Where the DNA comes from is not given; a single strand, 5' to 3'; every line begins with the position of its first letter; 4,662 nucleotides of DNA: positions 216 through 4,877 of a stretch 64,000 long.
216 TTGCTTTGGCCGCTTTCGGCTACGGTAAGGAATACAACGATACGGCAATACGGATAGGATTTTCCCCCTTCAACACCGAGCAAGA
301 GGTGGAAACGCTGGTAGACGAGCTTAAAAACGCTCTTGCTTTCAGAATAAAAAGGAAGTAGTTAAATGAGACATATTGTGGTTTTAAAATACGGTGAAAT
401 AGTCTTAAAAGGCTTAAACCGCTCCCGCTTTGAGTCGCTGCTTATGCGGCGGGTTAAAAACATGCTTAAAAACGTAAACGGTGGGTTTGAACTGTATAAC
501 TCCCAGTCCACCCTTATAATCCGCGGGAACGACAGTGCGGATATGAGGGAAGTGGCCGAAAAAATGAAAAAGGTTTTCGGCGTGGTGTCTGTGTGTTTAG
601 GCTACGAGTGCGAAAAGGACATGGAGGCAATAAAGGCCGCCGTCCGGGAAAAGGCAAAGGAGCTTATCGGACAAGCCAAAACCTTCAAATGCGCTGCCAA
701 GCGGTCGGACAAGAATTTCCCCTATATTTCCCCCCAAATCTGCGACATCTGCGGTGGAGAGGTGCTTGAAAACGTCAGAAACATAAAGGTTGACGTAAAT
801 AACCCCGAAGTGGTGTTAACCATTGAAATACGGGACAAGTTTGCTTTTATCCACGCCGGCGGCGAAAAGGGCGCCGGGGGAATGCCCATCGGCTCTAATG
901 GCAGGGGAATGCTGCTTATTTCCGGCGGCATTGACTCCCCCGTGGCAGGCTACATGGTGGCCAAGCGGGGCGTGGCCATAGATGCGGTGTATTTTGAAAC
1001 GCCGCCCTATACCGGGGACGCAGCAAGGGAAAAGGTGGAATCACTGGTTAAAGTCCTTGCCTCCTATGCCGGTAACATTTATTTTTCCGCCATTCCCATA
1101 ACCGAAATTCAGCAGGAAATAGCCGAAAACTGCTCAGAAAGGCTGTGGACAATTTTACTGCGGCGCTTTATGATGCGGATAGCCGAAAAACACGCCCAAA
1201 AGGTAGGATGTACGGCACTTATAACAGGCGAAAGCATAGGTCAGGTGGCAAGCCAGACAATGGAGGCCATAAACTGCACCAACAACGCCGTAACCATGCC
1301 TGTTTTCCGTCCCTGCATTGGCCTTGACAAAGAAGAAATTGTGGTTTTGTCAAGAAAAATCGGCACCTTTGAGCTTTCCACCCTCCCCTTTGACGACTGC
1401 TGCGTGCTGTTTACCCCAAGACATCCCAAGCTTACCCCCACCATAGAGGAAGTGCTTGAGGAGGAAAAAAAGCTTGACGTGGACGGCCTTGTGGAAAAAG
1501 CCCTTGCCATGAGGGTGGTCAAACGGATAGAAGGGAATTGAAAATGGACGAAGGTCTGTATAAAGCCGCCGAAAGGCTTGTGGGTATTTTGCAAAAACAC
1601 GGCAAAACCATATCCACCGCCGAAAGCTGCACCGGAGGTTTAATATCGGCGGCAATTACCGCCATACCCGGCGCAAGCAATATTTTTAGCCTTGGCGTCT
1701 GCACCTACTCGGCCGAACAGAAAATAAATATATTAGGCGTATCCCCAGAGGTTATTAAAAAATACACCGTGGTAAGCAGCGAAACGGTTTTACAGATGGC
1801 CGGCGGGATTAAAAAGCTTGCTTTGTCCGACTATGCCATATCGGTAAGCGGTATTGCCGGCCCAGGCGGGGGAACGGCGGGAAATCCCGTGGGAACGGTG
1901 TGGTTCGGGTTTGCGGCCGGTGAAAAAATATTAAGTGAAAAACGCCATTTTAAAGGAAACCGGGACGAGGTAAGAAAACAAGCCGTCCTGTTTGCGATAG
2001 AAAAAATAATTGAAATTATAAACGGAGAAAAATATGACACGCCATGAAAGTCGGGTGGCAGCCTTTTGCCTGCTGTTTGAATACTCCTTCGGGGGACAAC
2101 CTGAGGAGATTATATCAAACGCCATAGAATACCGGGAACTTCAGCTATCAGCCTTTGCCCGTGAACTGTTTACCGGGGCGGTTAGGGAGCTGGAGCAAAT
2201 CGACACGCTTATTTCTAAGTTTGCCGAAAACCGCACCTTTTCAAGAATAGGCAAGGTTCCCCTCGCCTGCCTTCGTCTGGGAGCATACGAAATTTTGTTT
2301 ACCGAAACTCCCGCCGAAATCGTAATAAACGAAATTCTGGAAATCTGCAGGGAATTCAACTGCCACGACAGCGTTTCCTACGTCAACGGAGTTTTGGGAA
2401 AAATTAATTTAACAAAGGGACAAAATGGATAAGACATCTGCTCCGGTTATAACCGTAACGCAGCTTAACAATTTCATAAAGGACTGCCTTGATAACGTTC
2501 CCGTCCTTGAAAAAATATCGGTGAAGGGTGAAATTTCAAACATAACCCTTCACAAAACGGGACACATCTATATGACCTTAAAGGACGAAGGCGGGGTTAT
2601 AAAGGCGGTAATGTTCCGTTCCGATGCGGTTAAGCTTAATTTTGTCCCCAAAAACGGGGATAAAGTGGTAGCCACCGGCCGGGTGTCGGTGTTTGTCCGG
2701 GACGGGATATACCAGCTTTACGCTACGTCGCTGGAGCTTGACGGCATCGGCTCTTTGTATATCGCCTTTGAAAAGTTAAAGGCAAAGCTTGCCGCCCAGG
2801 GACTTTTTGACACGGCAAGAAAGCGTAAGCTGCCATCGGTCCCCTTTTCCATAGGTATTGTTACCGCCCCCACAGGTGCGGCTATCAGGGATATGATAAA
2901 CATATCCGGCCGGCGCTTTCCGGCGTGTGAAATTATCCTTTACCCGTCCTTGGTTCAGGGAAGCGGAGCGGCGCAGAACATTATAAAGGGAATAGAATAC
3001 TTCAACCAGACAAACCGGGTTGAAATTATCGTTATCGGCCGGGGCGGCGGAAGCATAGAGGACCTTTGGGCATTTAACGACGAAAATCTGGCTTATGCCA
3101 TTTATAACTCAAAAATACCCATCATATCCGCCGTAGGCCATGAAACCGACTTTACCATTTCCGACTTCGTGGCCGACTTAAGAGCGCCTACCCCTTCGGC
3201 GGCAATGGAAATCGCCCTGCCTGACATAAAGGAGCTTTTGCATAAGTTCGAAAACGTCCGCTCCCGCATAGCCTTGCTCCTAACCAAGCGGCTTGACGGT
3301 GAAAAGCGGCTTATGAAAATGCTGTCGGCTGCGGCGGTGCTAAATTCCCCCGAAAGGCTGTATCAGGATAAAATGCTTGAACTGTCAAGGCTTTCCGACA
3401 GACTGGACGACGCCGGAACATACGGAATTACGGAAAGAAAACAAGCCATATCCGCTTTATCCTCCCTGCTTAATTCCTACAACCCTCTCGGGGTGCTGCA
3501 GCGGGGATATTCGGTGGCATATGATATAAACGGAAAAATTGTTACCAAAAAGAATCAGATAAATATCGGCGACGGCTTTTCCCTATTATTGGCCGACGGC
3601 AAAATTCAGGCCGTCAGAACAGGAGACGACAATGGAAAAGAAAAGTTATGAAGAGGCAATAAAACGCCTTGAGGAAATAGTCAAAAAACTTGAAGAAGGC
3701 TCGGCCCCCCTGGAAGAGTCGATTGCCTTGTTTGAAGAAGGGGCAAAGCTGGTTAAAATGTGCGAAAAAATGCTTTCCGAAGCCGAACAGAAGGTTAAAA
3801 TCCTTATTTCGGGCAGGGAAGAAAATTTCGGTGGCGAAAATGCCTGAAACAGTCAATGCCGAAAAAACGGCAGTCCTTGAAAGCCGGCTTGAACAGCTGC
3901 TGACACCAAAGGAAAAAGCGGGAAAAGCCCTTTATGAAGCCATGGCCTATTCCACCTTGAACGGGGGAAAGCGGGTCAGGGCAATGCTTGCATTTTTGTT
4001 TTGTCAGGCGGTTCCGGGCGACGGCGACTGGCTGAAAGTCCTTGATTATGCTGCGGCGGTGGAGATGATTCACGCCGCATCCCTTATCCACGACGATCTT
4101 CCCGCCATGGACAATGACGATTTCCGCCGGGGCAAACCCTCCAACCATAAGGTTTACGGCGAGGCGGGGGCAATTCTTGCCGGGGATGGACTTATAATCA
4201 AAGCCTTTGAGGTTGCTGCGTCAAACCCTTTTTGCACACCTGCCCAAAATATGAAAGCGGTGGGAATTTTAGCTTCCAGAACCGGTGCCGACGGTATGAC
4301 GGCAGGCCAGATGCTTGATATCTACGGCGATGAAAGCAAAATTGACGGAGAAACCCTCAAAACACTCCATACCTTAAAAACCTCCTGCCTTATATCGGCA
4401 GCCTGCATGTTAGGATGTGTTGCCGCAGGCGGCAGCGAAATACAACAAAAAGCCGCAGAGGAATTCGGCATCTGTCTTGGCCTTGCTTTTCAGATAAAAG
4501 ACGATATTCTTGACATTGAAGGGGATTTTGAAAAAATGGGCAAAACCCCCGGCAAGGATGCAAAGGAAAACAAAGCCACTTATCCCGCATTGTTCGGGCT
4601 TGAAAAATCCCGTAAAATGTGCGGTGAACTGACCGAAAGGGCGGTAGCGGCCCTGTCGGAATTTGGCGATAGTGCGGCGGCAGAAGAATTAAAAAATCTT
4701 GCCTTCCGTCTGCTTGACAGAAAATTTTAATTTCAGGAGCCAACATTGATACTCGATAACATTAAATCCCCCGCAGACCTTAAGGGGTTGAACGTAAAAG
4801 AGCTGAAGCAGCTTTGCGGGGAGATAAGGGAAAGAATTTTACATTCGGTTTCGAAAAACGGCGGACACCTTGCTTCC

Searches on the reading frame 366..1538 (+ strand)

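Call 35: search_protein_families(library=pfam, proteins=[window:366-1538:+])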
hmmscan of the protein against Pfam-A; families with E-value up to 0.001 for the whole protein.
window:366-1538:+ (391 aa): 3 families
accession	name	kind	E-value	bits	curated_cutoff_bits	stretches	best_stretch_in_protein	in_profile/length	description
PF02568.20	ThiI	-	1.1e-65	221.3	20.5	1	176-371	1-196/197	Thiamine biosynthesis protein (ThiI)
PF22025.1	ThiI_fer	-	2.3e-20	73.2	25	1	5-77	2-72/72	ThiI ferredoxin-like domain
PF02926.22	THUMP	-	1.8e-15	57.5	20.6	1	83-162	1-81/84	THUMP domain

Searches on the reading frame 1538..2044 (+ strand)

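Call 79: search_protein_families(library=pfam, proteins=[window:1538-2044:+])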
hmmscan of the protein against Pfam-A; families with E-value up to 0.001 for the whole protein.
window:1538-2044:+ (169 aa): 1 family
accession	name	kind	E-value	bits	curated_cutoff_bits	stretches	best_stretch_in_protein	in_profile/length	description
PF02464.23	CinA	-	9.2e-54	181.7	23.5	1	9-159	3-153/155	Competence-damaged protein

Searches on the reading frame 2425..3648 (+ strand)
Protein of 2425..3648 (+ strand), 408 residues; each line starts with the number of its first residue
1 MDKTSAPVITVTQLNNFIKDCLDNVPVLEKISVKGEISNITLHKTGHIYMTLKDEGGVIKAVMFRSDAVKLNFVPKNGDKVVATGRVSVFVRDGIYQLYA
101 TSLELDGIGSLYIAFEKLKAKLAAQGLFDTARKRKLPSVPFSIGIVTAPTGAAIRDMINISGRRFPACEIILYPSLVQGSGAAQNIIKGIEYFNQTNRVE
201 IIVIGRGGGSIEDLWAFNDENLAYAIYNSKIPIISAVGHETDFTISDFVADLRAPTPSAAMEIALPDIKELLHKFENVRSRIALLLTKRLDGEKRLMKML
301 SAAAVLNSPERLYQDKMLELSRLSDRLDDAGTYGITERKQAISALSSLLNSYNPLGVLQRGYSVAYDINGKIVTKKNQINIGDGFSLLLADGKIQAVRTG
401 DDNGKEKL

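Call 35: search_protein_families(library=pfam, proteins=[window:2425-3648:+])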
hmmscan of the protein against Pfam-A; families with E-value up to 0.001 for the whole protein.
window:2425-3648:+ (408 aa): 3 families
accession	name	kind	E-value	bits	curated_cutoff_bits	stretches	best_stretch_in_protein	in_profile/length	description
PF02601.20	Exonuc_VII_L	-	1.6e-90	304.3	35.9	2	127-340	1-212/315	Exonuclease VII, large subunit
PF13742.12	tRNA_anti_2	-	1.1e-26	93.3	27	1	9-103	1-94/95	OB-fold nucleic acid binding domain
PF01336.31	tRNA_anti-codon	-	2.1e-13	50.4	27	1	31-105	1-74/75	OB-fold nucleic acid binding domain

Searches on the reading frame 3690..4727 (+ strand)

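Call 35: search_protein_families(library=pfam, proteins=[window:3690-4727:+])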
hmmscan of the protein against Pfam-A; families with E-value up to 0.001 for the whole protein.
window:3690-4727:+ (346 aa): 1 family
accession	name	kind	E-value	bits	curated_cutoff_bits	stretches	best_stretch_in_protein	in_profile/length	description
PF00348.22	polyprenyl_synt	-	9e-59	199.1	27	1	80-311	3-226/251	Polyprenyl synthetase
